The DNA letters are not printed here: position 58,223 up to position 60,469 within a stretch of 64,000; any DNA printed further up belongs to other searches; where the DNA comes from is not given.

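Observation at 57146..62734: Run of four low-GC genes of unknown function including a VWA-TM-FHA-like membrane protein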

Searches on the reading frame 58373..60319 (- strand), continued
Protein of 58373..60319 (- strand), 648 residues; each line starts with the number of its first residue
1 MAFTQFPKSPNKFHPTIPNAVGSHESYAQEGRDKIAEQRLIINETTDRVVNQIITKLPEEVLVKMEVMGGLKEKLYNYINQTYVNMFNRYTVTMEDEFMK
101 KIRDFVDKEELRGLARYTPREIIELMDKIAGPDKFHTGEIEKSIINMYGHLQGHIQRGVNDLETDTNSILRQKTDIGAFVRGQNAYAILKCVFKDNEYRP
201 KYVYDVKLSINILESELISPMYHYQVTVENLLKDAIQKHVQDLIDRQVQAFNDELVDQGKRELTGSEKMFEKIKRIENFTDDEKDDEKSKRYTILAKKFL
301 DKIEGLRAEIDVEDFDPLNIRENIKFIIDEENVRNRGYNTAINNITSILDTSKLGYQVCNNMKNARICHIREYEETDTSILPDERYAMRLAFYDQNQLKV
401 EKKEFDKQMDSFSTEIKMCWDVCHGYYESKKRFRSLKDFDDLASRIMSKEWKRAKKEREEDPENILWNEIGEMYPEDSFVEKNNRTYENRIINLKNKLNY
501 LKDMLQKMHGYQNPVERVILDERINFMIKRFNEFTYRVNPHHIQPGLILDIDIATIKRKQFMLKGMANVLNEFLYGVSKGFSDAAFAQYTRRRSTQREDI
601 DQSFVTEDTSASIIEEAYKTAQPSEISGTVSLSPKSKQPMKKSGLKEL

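Call 32: find_homologous_proteins(query=P0242, max_evalue=0.001)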
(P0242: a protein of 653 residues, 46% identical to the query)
Query P0242 (653 aa): 2277 proteins with E <= 0.001 among 8000 candidates; the best 120 are listed.
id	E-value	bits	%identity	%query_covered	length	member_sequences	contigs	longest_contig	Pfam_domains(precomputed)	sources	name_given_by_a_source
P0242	0.0e+0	1466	100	100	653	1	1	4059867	PF27473.1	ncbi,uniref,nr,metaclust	ncbi:cytoplasmic filament protein A [Treponema primitia ZAS-2]|uniref:Cytoplasmic filament protein A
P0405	0.0e+0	1149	81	99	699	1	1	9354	PF27473.1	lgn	-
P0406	6.5e-233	793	58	92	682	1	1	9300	PF27473.1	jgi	jgi:hypothetical protein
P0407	1.2e-232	793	56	96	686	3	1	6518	PF27473.1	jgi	jgi:hypothetical protein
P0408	4.0e-232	791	56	95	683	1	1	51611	PF27473.1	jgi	jgi:hypothetical protein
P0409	4.7e-232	791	56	95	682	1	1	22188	PF27473.1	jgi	jgi:hypothetical protein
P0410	5.9e-232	790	59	89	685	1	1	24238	PF27473.1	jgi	jgi:hypothetical protein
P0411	8.3e-232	790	56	96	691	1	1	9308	PF27473.1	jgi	jgi:hypothetical protein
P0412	1.0e-231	790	58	89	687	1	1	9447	PF27473.1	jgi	jgi:hypothetical protein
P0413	1.1e-231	789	60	89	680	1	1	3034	PF27473.1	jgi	jgi:hypothetical protein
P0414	1.7e-231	789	56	96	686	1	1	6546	PF27473.1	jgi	jgi:hypothetical protein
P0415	2.2e-231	788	55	95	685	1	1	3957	PF27473.1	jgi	jgi:hypothetical protein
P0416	3.3e-231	788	58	89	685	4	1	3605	PF27473.1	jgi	jgi:hypothetical protein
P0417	3.3e-231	788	58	89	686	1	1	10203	PF27473.1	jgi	jgi:hypothetical protein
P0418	3.5e-231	788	60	89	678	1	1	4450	PF27473.1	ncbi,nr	ncbi:cytochrome c oxidase subunit II [Spirochaetia bacterium]|nr:cytochrome c oxidase subunit II [Sp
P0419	1.1e-230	786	59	89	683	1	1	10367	PF27473.1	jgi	jgi:hypothetical protein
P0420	1.9e-230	785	59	89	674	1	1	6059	PF27473.1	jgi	jgi:hypothetical protein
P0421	2.3e-230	785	58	89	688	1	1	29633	PF27473.1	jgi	jgi:hypothetical protein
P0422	2.8e-230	785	58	89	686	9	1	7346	PF27473.1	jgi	jgi:hypothetical protein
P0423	8.1e-230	783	59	89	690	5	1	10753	PF27473.1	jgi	jgi:hypothetical protein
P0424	9.1e-230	783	57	92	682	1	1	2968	PF27473.1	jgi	jgi:hypothetical protein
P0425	1.2e-229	783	59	89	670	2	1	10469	PF27473.1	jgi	jgi:hypothetical protein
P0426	1.5e-229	782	58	89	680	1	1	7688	PF27473.1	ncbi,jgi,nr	ncbi:MAG: cytochrome C oxidase subunit II [Spirochaetaceae bacterium]|jgi:hypothetical protein|nr:cy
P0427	1.5e-229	782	58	89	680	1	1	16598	PF27473.1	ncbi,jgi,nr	ncbi:MAG: cytochrome C oxidase subunit II [Treponema sp.]|jgi:hypothetical protein|nr:cytochrome C o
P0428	1.6e-229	782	59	89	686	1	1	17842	PF27473.1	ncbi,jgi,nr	ncbi:MAG: cytochrome C oxidase subunit II [Treponema sp.]|jgi:hypothetical protein|nr:cytochrome C o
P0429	1.9e-229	782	57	93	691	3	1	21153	PF27473.1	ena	-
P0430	2.3e-229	782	59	89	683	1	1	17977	PF27473.1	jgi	jgi:hypothetical protein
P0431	3.1e-229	781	59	89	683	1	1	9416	PF27473.1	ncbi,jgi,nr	ncbi:MAG: cytochrome C oxidase subunit II [Treponema sp.]|jgi:hypothetical protein|nr:cytochrome C o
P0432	3.6e-229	781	58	89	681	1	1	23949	PF27473.1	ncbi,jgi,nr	ncbi:MAG: cytochrome C oxidase subunit II [Treponema sp.]|jgi:hypothetical protein|nr:cytochrome C o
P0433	3.8e-229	781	57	92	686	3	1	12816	PF27473.1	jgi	-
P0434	4.8e-229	781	58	89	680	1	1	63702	PF27473.1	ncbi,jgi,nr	ncbi:MAG: cytochrome C oxidase subunit II [Treponema sp.]|jgi:hypothetical protein|nr:cytochrome C o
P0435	5.2e-229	781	59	89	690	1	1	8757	PF27473.1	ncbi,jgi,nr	ncbi:MAG: cytochrome C oxidase subunit II [Treponema sp.]|jgi:hypothetical protein|nr:cytochrome C o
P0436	5.2e-229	781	59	89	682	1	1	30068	PF27473.1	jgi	jgi:hypothetical protein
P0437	6.3e-229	780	55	96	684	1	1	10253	PF27473.1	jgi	jgi:hypothetical protein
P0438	7.1e-229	780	55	95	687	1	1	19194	PF27473.1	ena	-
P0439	9.5e-229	780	54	98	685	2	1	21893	PF27473.1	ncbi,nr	ncbi:MAG: cytochrome C oxidase subunit II [Spirochaetaceae bacterium]|nr:cytochrome C oxidase subuni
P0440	9.6e-229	780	63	86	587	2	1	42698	PF27473.1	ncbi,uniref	ncbi:cytochrome c oxidase subunit II [Treponema primitia]|uniref:cytoplasmic filament protein CfpA n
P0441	1.4e-228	779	58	89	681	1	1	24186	PF27473.1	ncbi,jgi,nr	ncbi:MAG: cytochrome C oxidase subunit II [Treponema sp.]|jgi:hypothetical protein|nr:cytochrome C o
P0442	1.6e-228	779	57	89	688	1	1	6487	PF27473.1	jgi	jgi:hypothetical protein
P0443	1.9e-228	779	55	95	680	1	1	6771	PF27473.1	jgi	jgi:hypothetical protein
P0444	2.0e-228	779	57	92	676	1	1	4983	PF27473.1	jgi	jgi:hypothetical protein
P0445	2.0e-228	779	59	89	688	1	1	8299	PF27473.1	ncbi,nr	ncbi:cytochrome c oxidase subunit II [Spirochaetia bacterium]|nr:cytochrome c oxidase subunit II [Sp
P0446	2.4e-228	778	57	92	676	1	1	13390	PF27473.1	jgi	jgi:hypothetical protein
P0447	2.5e-228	778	56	96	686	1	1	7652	PF27473.1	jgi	jgi:hypothetical protein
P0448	2.5e-228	778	58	89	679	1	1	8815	PF27473.1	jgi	jgi:hypothetical protein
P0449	2.7e-228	778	58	89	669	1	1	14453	PF27473.1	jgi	jgi:hypothetical protein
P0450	2.8e-228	778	56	92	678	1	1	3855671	PF27473.1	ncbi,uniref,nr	ncbi:cytoplasmic filament protein CfpA [Leadbettera azotonutricia]|uniref:Cytoplasmic filament prote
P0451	2.9e-228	778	57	89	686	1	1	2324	PF27473.1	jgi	-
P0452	3.4e-228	778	55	98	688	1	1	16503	PF27473.1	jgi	jgi:hypothetical protein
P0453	3.7e-228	778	55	97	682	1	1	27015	PF27473.1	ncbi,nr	ncbi:cytochrome c oxidase subunit II [Spirochaetia bacterium]|nr:cytochrome c oxidase subunit II [Sp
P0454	3.7e-228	778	57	92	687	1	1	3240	PF27473.1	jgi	jgi:hypothetical protein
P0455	4.5e-228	777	58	89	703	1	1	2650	PF27473.1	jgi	jgi:hypothetical protein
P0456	4.6e-228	777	59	89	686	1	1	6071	PF27473.1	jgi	jgi:hypothetical protein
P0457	5.7e-228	777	58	89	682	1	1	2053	PF27473.1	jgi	jgi:hypothetical protein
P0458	6.4e-228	777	60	85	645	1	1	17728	PF27473.1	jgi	jgi:hypothetical protein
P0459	8.3e-228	777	57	92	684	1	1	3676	PF27473.1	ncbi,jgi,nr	ncbi:MAG: cytochrome C oxidase subunit II [Treponema sp.]|jgi:hypothetical protein|nr:cytochrome C o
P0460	8.4e-228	777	58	89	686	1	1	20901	PF27473.1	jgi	jgi:hypothetical protein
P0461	1.0e-227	776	59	87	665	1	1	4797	PF27473.1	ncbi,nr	ncbi:MAG: cytochrome C oxidase subunit II, partial [Treponema sp.]|nr:cytochrome C oxidase subunit I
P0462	1.4e-227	776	55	96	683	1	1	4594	PF27473.1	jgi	jgi:hypothetical protein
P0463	1.5e-227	776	59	89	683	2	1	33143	PF27473.1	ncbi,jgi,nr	ncbi:MAG: cytochrome C oxidase subunit II [Treponema sp.]|jgi:hypothetical protein|nr:cytochrome C o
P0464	1.8e-227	776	57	92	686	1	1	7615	PF27473.1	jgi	jgi:hypothetical protein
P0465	2.1e-227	775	56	92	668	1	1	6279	PF27473.1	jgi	jgi:hypothetical protein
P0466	2.3e-227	775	57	92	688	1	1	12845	PF27473.1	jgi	jgi:hypothetical protein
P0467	2.7e-227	775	57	93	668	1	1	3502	PF27473.1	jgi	jgi:hypothetical protein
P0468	2.8e-227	775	55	95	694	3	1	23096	PF27473.1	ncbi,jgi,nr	ncbi:MAG: cytochrome C oxidase subunit II [Treponema sp.]|jgi:hypothetical protein|nr:cytochrome C o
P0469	3.1e-227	775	58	89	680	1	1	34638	PF27473.1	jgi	jgi:hypothetical protein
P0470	3.5e-227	775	56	93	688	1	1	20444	PF27473.1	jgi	jgi:hypothetical protein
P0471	4.0e-227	774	55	95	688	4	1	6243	PF27473.1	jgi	jgi:hypothetical protein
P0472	4.2e-227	774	56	94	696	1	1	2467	PF27473.1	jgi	jgi:hypothetical protein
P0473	4.4e-227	774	55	98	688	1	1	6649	PF27473.1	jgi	jgi:hypothetical protein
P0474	4.7e-227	774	55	97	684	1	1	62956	PF27473.1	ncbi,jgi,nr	ncbi:MAG: cytochrome C oxidase subunit II [Spirochaetaceae bacterium]|jgi:hypothetical protein|nr:cy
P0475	4.8e-227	774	55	97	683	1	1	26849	PF27473.1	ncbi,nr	ncbi:cytochrome c oxidase subunit II [Spirochaetia bacterium]|nr:cytochrome c oxidase subunit II [Sp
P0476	4.9e-227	774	56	92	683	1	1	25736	PF27473.1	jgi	jgi:hypothetical protein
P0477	6.3e-227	774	58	89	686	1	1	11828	PF27473.1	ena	-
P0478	6.3e-227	774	56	94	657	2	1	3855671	PF27473.1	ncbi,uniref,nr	ncbi:cytoplasmic filament protein A [Leadbettera azotonutricia ZAS-9]|uniref:Cytoplasmic filament pr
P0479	7.3e-227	773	54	97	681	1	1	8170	PF27473.1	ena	-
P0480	8.0e-227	773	58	89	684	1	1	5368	PF27473.1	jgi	jgi:hypothetical protein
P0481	1.1e-226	773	58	89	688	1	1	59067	PF27473.1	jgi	jgi:hypothetical protein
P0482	1.1e-226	773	56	92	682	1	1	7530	PF27473.1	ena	-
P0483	1.2e-226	773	59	89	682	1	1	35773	PF27473.1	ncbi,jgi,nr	ncbi:MAG: cytochrome C oxidase subunit II [Treponema sp.]|jgi:hypothetical protein|nr:cytochrome C o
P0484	1.3e-226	773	58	89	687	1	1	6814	PF27473.1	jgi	jgi:hypothetical protein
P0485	1.6e-226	772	56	95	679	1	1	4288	PF27473.1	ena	-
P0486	1.6e-226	772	58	89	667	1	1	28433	PF27473.1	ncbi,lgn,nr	ncbi:cytochrome c oxidase subunit II [Spirochaetia bacterium]|nr:cytochrome c oxidase subunit II [Sp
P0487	1.7e-226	772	57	92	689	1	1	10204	PF27473.1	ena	-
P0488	1.7e-226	772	54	97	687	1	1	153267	PF27473.1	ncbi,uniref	ncbi:cytochrome c oxidase subunit II [Treponema sp. TIM-1]|uniref:cytoplasmic filament protein CfpA 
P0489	1.9e-226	772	55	92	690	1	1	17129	PF27473.1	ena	-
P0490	2.0e-226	772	54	98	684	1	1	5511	PF27473.1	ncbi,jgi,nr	ncbi:MAG: cytochrome C oxidase subunit II [Spirochaetaceae bacterium]|jgi:hypothetical protein|nr:cy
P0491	2.1e-226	772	58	89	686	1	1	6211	PF27473.1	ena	-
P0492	2.2e-226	772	55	96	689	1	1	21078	PF27473.1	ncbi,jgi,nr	ncbi:MAG: cytochrome C oxidase subunit II [Spirochaetaceae bacterium]|jgi:hypothetical protein|nr:cy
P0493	3.0e-226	771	58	89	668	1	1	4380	PF27473.1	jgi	jgi:hypothetical protein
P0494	3.1e-226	771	58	89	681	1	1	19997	PF27473.1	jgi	jgi:hypothetical protein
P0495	3.1e-226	771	56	93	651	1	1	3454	PF27473.1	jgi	jgi:hypothetical protein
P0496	3.1e-226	771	57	89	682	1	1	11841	PF27473.1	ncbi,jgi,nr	ncbi:MAG: cytochrome C oxidase subunit II [Treponema sp.]|jgi:hypothetical protein|nr:cytochrome C o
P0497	3.9e-226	771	54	98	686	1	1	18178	PF27473.1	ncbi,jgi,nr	ncbi:MAG: cytochrome C oxidase subunit II [Spirochaetaceae bacterium]|jgi:hypothetical protein|nr:cy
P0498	4.4e-226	771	56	92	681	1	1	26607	PF27473.1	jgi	jgi:hypothetical protein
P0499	4.7e-226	771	56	93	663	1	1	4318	PF27473.1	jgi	jgi:hypothetical protein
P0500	4.8e-226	771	56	96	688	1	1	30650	PF27473.1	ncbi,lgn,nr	ncbi:cytochrome c oxidase subunit II [Spirochaetia bacterium]|nr:cytochrome c oxidase subunit II [Sp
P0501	4.8e-226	771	57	89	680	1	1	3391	PF27473.1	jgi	-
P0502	6.3e-226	770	58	89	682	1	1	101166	PF27473.1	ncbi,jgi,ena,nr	ncbi:MAG: cytochrome C oxidase subunit II [Treponema sp.]|nr:cytochrome C oxidase subunit II [Trepon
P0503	6.6e-226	770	58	89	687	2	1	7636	PF27473.1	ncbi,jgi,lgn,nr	ncbi:MAG: cytochrome C oxidase subunit II [Treponema sp.]|jgi:hypothetical protein|nr:cytochrome C o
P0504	6.6e-226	770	55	95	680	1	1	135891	PF27473.1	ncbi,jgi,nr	ncbi:MAG: cytochrome C oxidase subunit II [Treponema sp.]|jgi:hypothetical protein|nr:cytochrome C o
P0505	6.7e-226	770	55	95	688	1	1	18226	PF27473.1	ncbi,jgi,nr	ncbi:MAG: cytochrome C oxidase subunit II [Treponema sp.]|jgi:hypothetical protein|nr:cytochrome C o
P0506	6.9e-226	770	55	95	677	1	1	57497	PF27473.1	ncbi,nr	ncbi:cytochrome c oxidase subunit II [Spirochaetia bacterium]|nr:cytochrome c oxidase subunit II [Sp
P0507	7.4e-226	770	56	93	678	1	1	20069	PF27473.1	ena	-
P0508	8.5e-226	770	58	89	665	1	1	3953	PF27473.1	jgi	jgi:hypothetical protein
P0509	9.2e-226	770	58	89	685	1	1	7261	PF27473.1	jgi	jgi:hypothetical protein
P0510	1.0e-225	770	58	89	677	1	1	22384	PF27473.1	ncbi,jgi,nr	ncbi:MAG: cytochrome C oxidase subunit II [Treponema sp.]|jgi:hypothetical protein|nr:cytochrome C o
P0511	1.1e-225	770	57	89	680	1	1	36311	PF27473.1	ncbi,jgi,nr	ncbi:MAG: cytochrome C oxidase subunit II [Treponema sp.]|jgi:hypothetical protein|nr:cytochrome C o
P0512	1.2e-225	769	56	92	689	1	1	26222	PF27473.1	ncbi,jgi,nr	ncbi:MAG: cytochrome C oxidase subunit II [Spirochaetaceae bacterium]|jgi:hypothetical protein|nr:cy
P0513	1.2e-225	769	55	97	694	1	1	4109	PF27473.1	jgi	jgi:hypothetical protein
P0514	1.3e-225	769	58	89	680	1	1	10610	PF27473.1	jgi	-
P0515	1.3e-225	769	57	89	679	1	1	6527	PF27473.1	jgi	jgi:hypothetical protein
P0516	1.4e-225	769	57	89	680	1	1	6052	PF27473.1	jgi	jgi:hypothetical protein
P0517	1.4e-225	769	57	89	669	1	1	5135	PF27473.1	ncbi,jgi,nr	ncbi:MAG: cytochrome C oxidase subunit II [Treponema sp.]|jgi:hypothetical protein|nr:cytochrome C o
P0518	1.5e-225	769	57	89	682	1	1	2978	PF27473.1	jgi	jgi:hypothetical protein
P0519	1.6e-225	769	58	89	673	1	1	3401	PF27473.1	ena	-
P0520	1.7e-225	769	57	89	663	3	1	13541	PF27473.1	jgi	jgi:hypothetical protein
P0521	1.8e-225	769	58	89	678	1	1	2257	PF27473.1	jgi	jgi:hypothetical protein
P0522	1.8e-225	769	56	92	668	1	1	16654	PF27473.1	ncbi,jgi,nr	ncbi:MAG: cytochrome C oxidase subunit II [Treponema sp.]|jgi:hypothetical protein|nr:cytochrome C o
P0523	1.9e-225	769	58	89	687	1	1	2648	PF27473.1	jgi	jgi:hypothetical protein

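Call 34: find_encoding_contigs(protein=P0450, flank=8000, max_places=2)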
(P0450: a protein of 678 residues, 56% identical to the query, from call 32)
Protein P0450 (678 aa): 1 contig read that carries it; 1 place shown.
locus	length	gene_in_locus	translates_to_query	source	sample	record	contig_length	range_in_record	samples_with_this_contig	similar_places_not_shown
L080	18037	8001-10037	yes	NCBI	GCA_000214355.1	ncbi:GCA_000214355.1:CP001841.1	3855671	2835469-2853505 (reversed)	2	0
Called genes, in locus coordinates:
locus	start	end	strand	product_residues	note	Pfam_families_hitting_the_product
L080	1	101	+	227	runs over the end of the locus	PF04263:TPK_catalytic, PF04265:TPK_B1_binding (weak)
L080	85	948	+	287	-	PF00763:THF_DHG_CYH, PF02882:THF_DHG_CYH_C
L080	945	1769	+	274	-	PF02649:GCHY-1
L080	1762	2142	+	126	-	-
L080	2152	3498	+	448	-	PF00919:UPF0004, PF04055:Radical_SAM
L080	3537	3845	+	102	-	-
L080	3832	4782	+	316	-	PF27498:TP_0752_M, PF05036:SPOR (weak)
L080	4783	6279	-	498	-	PF18663:Pallilysin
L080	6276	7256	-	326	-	PF01368:DHH, PF02272:DHHA1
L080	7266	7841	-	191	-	-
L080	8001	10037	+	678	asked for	PF27473:CfpA_C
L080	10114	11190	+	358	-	PF27497:TP_0747_N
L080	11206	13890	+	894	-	PF00391:PEP-utilizers, PF02896:PEP-utilizers_C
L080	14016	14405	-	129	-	PF00903:Glyoxalase, PF13669:Glyoxalase_4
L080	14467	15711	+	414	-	PF00579:tRNA-synt_1b, PF16714:TyrRSs_C (faint)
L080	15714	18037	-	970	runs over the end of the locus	PF16927:HisKA_7TM, PF00512:HisKA, PF02518:HATPase_c, PF00072:Response_reg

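Call 35: find_encoding_contigs(protein=P0488, flank=8000, max_places=2)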
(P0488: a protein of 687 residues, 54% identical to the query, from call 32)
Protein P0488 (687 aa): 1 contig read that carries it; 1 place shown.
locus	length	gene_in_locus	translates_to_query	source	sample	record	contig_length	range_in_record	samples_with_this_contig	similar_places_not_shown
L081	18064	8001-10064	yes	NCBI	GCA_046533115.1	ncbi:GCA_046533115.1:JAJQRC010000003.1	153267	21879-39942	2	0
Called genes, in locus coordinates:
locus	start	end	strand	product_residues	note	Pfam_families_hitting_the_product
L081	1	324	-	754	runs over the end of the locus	PF05496:RuvB_N, PF00004:AAA, PF07728:AAA_5 (faint), PF13173:AAA_14 (weak), PF16193:AAA_assoc_2, PF12002:MgsA_C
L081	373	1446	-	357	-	-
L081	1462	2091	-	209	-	PF27340:TP_0126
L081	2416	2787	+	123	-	-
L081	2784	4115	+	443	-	PF00919:UPF0004, PF04055:Radical_SAM, PF01938:TRAM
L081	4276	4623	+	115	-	-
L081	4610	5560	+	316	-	PF05036:SPOR (faint), PF27498:TP_0752_M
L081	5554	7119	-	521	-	PF18663:Pallilysin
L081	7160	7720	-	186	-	-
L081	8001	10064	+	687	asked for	PF27473:CfpA_C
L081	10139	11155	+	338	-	PF27497:TP_0747_N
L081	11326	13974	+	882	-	PF00391:PEP-utilizers (weak), PF02896:PEP-utilizers_C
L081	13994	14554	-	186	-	-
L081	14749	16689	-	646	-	PF03704:BTAD (faint), PF07719:TPR_2 (faint), PF13174:TPR_6 (faint), PF13428:TPR_14 (faint), PF13432:TPR_16 (weak), PF23914:TPR_CcmH_CycH (faint), PF24575:TPR_Slam (faint), PF14559:TPR_19, +13 more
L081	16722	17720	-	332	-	PF01515:PTA_PTB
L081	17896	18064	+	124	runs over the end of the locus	PF04519:Bactofilin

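Call 49: search_protein_families(library=padloc, proteins=[window:58373-60319:-], max_evalue=1)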
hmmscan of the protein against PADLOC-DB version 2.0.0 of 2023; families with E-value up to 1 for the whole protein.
window:58373-60319:- (648 aa): 2 families
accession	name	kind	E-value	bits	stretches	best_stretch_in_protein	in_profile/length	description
PDLC04641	PDC-M42A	-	0.00021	19.1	1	283-377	86-173/215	-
PDLC01865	CARF3--CARF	-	0.0088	13.7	1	295-414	52-163/215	-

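Call 70: find_encoding_contigs(protein=P0244, flank=7000, max_places=1)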
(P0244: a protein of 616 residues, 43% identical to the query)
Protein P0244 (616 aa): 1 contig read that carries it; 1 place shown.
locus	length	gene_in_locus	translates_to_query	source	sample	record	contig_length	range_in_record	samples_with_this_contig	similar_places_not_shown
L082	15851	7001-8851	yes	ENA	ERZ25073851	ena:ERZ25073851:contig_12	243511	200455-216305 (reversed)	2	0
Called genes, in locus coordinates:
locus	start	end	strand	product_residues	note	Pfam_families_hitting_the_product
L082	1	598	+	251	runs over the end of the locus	-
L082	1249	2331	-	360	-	PF01479:S4, PF00849:PseudoU_synth_2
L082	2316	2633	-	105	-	PF01479:S4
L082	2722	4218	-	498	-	PF10150:RNase_E_G, PF20833:RNase_E_G_Thio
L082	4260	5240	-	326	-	PF00535:Glycos_transf_2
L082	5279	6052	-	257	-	PF00106:adh_short, PF13561:adh_short_C2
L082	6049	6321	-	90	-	PF00578:AhpC-TSA, PF08534:Redoxin (weak)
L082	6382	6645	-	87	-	PF08534:Redoxin (weak), PF00578:AhpC-TSA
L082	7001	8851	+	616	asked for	PF27473:CfpA_C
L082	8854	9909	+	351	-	PF27497:TP_0747_N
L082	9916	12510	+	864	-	PF00391:PEP-utilizers, PF02896:PEP-utilizers_C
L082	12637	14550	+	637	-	PF27473:CfpA_C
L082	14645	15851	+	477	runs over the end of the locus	PF12693:GspL_C (faint)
